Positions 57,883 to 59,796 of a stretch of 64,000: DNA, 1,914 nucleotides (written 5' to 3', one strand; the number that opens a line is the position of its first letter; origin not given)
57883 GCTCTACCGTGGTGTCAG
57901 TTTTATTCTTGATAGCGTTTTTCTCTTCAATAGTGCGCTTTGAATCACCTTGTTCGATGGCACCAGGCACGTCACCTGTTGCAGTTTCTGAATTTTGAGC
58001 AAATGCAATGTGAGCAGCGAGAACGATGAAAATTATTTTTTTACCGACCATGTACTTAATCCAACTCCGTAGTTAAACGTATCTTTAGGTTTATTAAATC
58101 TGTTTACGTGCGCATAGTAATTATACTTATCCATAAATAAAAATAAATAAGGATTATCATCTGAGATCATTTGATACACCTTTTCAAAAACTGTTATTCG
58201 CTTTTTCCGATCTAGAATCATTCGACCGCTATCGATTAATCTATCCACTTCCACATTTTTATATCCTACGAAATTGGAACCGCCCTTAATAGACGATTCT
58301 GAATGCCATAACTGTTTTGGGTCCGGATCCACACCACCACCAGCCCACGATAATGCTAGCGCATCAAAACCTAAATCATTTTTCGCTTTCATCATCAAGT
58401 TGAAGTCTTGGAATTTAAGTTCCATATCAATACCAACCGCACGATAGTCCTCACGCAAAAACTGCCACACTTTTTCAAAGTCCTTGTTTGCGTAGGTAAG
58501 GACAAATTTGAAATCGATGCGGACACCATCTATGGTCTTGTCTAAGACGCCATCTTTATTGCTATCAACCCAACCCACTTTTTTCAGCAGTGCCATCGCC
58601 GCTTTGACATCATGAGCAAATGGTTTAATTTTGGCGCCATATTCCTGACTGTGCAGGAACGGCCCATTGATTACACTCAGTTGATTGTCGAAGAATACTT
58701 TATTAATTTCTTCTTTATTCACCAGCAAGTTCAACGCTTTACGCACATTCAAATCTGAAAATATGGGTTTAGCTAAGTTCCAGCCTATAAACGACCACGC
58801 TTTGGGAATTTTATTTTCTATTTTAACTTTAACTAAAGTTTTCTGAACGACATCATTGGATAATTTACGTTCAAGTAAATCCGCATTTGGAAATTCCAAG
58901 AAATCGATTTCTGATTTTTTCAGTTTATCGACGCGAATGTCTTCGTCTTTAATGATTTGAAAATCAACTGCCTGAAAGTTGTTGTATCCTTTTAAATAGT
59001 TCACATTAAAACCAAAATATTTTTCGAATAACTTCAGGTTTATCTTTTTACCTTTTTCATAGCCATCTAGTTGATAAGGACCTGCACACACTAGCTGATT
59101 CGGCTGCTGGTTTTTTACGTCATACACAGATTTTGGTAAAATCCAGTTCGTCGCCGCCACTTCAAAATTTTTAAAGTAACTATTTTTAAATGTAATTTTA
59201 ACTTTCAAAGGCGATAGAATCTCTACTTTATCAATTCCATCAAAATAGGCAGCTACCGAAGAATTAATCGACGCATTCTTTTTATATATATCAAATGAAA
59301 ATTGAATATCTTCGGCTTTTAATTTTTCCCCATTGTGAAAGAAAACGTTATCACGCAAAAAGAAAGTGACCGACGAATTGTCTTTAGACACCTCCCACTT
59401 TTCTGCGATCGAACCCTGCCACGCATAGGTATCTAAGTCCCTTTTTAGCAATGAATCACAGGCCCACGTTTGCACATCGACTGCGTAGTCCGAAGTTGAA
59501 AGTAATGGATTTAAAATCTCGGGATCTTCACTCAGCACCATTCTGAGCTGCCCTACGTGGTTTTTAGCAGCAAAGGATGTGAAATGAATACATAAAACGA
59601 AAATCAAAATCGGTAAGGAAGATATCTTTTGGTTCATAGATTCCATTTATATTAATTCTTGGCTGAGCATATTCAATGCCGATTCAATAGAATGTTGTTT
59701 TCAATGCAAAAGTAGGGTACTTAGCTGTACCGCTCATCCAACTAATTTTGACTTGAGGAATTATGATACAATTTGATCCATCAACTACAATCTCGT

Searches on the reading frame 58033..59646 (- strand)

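Call 55: search_protein_families(library=pfam, proteins=[window:58033-59646:-], max_evalue=0.00001)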
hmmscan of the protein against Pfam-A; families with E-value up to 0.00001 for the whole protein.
window:58033-59646:- (537 aa): 1 family
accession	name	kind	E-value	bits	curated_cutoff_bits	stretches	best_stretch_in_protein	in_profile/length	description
PF00496.27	SBP_bac_5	-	1.2e-62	212.6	32.4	1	77-444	3-356/368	Bacterial extracellular solute-binding proteins, family 5 Middle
